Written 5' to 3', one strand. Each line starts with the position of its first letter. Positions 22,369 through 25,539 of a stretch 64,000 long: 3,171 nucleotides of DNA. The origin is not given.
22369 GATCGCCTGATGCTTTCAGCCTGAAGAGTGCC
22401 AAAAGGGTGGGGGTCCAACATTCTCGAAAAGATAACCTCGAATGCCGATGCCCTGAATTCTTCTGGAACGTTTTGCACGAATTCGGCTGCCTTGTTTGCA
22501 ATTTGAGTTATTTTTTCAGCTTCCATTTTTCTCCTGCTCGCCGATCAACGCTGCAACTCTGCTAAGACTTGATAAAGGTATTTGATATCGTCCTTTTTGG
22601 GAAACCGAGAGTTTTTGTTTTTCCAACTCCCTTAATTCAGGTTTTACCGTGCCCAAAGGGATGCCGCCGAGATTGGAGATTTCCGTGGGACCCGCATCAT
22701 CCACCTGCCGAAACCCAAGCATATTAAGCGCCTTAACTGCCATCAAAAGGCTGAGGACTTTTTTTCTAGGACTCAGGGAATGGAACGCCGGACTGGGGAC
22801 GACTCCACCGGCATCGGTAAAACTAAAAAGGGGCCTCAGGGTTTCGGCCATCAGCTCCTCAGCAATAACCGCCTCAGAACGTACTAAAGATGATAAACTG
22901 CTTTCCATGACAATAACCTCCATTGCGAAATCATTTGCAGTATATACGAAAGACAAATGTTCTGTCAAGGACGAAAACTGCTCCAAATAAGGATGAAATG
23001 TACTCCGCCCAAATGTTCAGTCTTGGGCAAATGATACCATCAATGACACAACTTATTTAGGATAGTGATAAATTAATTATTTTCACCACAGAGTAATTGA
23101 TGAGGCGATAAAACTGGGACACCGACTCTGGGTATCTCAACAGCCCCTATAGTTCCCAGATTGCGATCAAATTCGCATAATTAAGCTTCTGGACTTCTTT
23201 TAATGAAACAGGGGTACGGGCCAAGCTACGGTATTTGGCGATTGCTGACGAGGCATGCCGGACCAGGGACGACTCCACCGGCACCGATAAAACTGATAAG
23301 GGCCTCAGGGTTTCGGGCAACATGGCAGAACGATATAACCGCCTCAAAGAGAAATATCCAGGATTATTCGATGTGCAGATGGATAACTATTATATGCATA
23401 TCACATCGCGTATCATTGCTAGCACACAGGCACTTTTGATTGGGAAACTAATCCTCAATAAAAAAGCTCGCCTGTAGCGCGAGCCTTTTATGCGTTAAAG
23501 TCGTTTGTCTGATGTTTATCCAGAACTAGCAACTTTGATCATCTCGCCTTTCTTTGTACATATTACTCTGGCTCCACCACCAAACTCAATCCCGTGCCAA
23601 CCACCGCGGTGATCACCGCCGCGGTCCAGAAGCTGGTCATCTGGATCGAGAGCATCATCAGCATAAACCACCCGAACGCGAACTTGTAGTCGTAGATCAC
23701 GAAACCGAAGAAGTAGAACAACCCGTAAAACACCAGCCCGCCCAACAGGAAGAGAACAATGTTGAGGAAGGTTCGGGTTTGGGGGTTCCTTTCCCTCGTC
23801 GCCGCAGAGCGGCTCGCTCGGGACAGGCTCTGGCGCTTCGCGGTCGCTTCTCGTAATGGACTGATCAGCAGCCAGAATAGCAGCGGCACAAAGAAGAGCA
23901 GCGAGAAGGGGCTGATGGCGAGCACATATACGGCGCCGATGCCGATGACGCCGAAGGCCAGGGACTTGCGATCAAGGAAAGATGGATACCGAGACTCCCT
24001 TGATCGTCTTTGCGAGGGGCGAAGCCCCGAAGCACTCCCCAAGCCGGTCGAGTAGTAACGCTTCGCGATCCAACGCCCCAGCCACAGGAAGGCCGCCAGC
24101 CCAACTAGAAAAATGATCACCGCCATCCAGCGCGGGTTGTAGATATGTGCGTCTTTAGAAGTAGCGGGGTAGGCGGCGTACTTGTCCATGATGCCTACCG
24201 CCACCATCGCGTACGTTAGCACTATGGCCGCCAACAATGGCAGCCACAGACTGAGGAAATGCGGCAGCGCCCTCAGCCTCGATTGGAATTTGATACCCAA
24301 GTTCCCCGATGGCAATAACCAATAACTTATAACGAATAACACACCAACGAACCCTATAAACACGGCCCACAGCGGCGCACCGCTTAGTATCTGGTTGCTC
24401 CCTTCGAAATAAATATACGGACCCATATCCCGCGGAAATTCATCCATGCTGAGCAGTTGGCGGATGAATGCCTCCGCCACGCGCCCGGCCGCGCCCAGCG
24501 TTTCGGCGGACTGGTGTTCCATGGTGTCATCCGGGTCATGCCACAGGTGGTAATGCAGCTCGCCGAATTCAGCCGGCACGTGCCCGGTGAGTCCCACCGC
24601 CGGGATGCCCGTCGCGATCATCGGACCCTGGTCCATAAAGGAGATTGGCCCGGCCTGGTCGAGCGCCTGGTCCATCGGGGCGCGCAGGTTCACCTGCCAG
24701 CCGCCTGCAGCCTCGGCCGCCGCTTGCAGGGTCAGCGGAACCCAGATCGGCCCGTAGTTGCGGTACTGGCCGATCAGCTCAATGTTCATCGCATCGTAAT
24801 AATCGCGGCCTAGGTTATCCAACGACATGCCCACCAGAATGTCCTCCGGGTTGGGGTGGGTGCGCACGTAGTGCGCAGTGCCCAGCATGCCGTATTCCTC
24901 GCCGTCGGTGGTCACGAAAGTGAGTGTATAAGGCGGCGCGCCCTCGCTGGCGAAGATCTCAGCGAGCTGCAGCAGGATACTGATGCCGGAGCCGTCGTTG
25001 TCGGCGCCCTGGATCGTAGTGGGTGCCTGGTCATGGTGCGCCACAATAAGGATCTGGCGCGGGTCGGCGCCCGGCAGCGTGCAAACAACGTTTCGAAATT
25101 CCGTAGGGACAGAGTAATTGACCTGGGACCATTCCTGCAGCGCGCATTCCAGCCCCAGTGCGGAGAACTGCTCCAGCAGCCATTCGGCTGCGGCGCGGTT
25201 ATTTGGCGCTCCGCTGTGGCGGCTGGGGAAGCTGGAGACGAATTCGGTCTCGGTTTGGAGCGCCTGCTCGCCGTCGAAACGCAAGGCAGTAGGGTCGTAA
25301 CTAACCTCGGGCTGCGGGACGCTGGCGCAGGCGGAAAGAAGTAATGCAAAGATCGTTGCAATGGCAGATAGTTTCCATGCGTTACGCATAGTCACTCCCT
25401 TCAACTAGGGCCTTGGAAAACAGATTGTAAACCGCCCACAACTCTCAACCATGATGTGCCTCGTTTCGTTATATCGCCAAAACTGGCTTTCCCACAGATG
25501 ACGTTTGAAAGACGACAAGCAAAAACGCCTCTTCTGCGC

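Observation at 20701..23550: Low-GC island with a self-promoted four-gene operon of small, mutually related winged-helix-like proteins of unknown function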

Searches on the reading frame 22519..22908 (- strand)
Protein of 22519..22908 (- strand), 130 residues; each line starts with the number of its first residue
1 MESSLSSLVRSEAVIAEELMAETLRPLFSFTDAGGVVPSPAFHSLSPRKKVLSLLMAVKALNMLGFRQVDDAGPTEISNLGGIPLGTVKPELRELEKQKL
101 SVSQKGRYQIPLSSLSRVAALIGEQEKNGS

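Call 3: search_protein_families(library=pfam, proteins=[window:22519-22908:-], max_evalue=1)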
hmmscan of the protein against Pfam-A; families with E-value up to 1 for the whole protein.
window:22519-22908:- (130 aa): 0 families

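Call 4: search_protein_families(library=padloc, proteins=[window:22519-22908:-], max_evalue=1)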
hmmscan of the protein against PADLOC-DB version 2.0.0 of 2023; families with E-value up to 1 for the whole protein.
window:22519-22908:- (130 aa): 1 family
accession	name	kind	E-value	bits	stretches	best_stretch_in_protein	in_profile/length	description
PDLC01858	CARF3--CARF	-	0.023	12.6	1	62-106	148-192/204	-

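Call 5: search_protein_families(library=phrogs, proteins=[window:22519-22908:-], max_evalue=1)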
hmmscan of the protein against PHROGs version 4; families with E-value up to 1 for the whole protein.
window:22519-22908:- (130 aa): 0 families

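Call 24: search_protein_families(library=ncbifam, proteins=[window:22519-22908:-], max_evalue=1)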
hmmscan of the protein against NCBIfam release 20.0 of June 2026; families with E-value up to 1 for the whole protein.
window:22519-22908:- (130 aa): 0 families

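Call 44: find_related_loci(query=A6, collection=metagenome_contigs, flank=6000)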
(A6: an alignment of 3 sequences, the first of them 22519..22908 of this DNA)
Query A6 (130 aa) in metagenome_contigs; peptide patterns used: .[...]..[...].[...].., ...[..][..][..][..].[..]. (x = any residue, [..] = any of these).
165 stretches matched a pattern; 8 encode a relative of the query (tblastn E <= 1e-3); 8 distinct loci.
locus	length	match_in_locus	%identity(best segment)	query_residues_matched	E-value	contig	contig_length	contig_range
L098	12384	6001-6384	32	2-129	6e-17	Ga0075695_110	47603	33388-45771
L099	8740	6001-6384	32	2-129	6e-17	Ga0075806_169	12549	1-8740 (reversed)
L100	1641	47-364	36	11-111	1e-15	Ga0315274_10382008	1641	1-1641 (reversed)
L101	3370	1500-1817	34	11-111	4e-15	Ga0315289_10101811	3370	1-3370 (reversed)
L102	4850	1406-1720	33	12-111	4e-14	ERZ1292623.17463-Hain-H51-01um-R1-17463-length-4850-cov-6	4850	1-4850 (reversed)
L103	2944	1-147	51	63-111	5e-12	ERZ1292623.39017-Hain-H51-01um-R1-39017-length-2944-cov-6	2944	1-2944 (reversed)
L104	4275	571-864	33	20-115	9e-11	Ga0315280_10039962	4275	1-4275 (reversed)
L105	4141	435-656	34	34-107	2e-9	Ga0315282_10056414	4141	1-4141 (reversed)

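Call 48: search_protein_families(library=pfam, proteins=[L105:1188-1952:+, L103:933-1679:+, L102:3345-4136:+, L102:2190-2540:+, L101:2287-2784:+, L101:2834-3112:+, L103:1757-2257:+, L102:4177-4719:+, L105:722-1180:+, L102:530-1048:+], max_evalue=0.05)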
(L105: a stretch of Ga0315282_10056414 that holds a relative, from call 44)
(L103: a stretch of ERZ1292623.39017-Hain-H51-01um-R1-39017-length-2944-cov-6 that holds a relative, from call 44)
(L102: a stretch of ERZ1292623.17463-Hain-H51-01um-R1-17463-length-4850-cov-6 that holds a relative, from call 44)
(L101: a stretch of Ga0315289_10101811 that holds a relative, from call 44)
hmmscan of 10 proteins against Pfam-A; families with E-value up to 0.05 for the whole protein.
L105:1188-1952:+ (255 aa): 0 families

L103:933-1679:+ (249 aa): 0 families

L102:3345-4136:+ (264 aa): 1 family
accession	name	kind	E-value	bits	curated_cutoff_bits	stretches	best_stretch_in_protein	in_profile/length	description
PF21120.3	MCM_WH_arc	-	0.0098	16.3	26.1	1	179-215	3-38/63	Archaeal MCM, winged-helix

L102:2190-2540:+ (117 aa): 4 families
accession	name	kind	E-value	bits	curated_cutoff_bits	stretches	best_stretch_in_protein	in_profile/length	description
PF16064.11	DUF4806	-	0.0027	18.4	25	0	12-57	13-59/90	Domain of unknown function (DUF4806)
PF18213.6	SUB1_ProdP9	-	0.026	14.7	25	1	55-111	14-71/80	SUB1 protease Prodomain ProdP9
PF14676.12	FANCI_S2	-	0.044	14.4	37.8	0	34-110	23-99/156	FANCI solenoid 2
PF23218.1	PH_AIR9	-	0.046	14.6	27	0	11-95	9-96/97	AIR9 PH-like domain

L101:2287-2784:+ (166 aa): 2 families
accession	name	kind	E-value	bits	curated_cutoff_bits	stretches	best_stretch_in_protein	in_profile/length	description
PF10779.14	XhlA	-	0.0086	16.7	34.7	1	4-27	3-26/67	Haemolysin XhlA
PF10552.14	ORF6C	-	0.042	14.2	22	0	5-51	7-49/114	ORF6C domain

L101:2834-3112:+ (93 aa): 0 families

L103:1757-2257:+ (167 aa): 3 families
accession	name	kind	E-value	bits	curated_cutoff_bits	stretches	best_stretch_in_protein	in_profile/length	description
PF01844.29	HNH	-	4.2e-10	40.1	21.4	1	66-106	1-45/47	HNH endonuclease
PF14279.12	HNH_5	-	2.5e-06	27.8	27.5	1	66-105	1-43/56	HNH endonuclease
PF13395.12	HNH_4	-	3.7e-05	24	22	1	74-111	17-54/54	HNH endonuclease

L102:4177-4719:+ (181 aa): 0 families

L105:722-1180:+ (153 aa): 1 family
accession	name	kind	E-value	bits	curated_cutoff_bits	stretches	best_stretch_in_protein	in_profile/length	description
PF13309.12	HTH_22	-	0.014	15.8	29.6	1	80-109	23-52/63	HTH domain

L102:530-1048:+ (173 aa): 1 family
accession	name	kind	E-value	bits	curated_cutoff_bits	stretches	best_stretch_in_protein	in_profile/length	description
PF20472.4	PDDEXK_11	-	0.014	15.5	23.7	1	68-107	42-81/145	PD-(D/E)XK nuclease superfamily domain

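Call 56: search_protein_families(library=padloc, proteins=[L105:1188-1952:+, L103:933-1679:+, L102:3345-4136:+], max_evalue=0.01)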
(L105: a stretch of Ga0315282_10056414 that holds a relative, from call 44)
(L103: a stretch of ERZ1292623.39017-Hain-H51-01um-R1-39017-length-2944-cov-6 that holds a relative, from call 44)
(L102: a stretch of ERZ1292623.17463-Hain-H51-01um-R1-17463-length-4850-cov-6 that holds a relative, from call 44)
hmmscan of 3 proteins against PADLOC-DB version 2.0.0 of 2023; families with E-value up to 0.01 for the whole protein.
L105:1188-1952:+ (255 aa): 0 families

L103:933-1679:+ (249 aa): 0 families

L102:3345-4136:+ (264 aa): 2 families
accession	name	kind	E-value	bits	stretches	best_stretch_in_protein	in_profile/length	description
PDLC04869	PDC-S05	-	2.5e-11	41.3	1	105-250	163-300/306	-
PDLC04879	PDC-S05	-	3.2e-08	31.4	1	123-236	168-271/285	-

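Call 79: search_solved_structures(query=A9, max_evalue=10, show_alignments=2)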
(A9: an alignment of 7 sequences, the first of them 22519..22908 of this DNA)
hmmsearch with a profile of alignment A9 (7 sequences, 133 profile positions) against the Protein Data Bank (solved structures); distinct sequences matched with E-value up to 10: 15.
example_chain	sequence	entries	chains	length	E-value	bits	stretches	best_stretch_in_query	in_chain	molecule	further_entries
7ueb_E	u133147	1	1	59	0.018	18.1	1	71-114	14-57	PscE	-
1r22_A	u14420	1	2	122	0.081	16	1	61-121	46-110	Transcriptional repressor smtB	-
3e5u_C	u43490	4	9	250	0.085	15.9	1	74-115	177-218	Cyclic nucleotide-binding protein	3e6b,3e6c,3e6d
5tjj_A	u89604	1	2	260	0.09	15.8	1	54-112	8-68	Transcriptional regulator, IclR family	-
5zr4_A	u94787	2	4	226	0.16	15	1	71-108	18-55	Metal-dependent transcriptional regulator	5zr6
9sgv_A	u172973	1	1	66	0.2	14.7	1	65-114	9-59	Ap3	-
1r1t_A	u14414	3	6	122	0.2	14.7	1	62-121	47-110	Transcriptional repressor smtB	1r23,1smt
2h6c_A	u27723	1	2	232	0.31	14.1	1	75-116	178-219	ChloroPhenol Reduction gene K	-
2cyy_A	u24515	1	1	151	0.58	13.2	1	72-101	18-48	Putative HTH-type transcriptional regulator PH1519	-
2h6b_A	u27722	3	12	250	0.59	13.2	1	74-115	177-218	ChloroPhenol Reduction gene K | Cyclic nucleotide-binding protein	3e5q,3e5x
2lvs_A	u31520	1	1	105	0.67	13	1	72-112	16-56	Putative uncharacterized protein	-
1ri7_A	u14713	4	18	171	0.73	12.9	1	72-101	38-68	Putative transcriptional regulator | Putative HTH-type transcriptional regulator PH1519 | Uncharacterized HTH-type transcriptional regulator PH1519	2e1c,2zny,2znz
3r4k_A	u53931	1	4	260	0.77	12.8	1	62-111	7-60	Transcriptional regulator, IclR family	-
2kko_A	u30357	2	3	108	1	12.4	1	63-123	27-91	POSSIBLE TRANSCRIPTIONAL REGULATORY PROTEIN (POSSIBLY ARSR-FAMILY) | Possible transcriptional regulatory arsR-family protein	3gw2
1ft9_A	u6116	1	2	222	2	11.4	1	78-119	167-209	CARBON MONOXIDE OXIDATION SYSTEM TRANSCRIPTION REGULATOR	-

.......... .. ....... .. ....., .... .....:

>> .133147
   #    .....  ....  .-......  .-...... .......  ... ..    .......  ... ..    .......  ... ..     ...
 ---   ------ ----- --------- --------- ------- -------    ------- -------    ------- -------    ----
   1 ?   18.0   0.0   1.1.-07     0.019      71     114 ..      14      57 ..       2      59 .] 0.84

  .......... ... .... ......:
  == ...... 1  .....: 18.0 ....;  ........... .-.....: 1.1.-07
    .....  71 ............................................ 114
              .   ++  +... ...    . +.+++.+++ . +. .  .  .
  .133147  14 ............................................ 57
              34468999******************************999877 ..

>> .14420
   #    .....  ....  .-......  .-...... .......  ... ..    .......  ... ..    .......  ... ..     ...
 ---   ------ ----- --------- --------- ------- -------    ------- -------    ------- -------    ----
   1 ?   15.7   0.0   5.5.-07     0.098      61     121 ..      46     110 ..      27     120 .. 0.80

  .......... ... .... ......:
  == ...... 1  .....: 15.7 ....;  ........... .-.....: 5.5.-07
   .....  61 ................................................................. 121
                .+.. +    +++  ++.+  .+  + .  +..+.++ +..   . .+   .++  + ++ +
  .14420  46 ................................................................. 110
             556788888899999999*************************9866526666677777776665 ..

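Call 92: search_solved_structures(query=A11, max_evalue=10)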
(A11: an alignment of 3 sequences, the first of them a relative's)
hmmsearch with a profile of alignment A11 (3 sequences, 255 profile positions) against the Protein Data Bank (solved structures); distinct sequences matched with E-value up to 10: 0.

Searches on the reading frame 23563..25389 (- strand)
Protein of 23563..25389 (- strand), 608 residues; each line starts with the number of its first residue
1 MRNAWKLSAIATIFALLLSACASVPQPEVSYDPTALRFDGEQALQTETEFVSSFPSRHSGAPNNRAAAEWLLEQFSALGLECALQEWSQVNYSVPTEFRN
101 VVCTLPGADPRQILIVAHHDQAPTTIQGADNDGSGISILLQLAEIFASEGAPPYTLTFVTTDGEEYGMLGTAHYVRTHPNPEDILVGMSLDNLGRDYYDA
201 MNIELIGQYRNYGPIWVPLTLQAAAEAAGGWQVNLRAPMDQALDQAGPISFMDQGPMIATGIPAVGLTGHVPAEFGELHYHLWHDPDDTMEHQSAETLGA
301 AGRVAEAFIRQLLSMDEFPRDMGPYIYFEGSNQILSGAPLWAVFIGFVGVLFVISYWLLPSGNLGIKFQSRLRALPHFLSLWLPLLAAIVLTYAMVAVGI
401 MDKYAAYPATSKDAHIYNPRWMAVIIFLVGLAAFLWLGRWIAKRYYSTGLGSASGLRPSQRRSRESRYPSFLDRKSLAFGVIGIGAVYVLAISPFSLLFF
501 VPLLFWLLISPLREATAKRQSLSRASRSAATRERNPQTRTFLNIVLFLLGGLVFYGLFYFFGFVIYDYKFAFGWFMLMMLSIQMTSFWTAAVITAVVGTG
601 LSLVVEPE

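Call 51: find_encoding_contigs(protein=window:23563-25389:-, flank=6000, max_places=10)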
Protein window:23563-25389:- (608 aa): 4 contigs read that carry it; 4 places shown.
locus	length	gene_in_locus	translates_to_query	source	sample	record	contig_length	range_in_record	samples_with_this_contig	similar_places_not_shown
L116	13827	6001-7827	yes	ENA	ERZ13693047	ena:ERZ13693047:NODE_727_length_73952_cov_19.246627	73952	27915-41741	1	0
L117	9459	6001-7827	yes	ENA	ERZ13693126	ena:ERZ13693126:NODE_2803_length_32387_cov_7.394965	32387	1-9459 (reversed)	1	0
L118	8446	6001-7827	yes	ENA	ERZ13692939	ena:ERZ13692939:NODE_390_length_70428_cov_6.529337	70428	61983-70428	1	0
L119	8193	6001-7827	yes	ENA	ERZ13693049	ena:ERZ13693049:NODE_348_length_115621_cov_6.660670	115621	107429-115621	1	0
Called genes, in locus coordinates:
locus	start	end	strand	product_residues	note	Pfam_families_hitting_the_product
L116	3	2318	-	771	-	PF20969:MASE11, PF13492:GAF_3 (faint), PF13185:GAF_2, PF01590:GAF, PF13185:GAF_2, PF01966:HD, PF13487:HD_5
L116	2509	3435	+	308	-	PF03462:PCRF, PF00472:RF-1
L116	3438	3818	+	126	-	PF00903:Glyoxalase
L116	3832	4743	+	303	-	PF01545:Cation_efflux, PF16916:ZT_dimer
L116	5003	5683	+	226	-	PF04140:ICMT, PF04191:PEMT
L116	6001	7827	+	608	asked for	PF04389:Peptidase_M28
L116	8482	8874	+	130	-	-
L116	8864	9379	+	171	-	-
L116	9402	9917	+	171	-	-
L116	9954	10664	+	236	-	-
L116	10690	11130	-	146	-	-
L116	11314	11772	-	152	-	-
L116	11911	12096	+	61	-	PF01783:Ribosomal_L32p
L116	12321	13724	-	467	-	-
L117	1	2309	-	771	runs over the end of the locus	PF20969:MASE11, PF13492:GAF_3 (faint), PF13185:GAF_2, PF01590:GAF, PF13185:GAF_2, PF01966:HD, PF13487:HD_5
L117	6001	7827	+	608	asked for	PF04389:Peptidase_M28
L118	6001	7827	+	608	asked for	PF04389:Peptidase_M28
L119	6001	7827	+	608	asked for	PF04389:Peptidase_M28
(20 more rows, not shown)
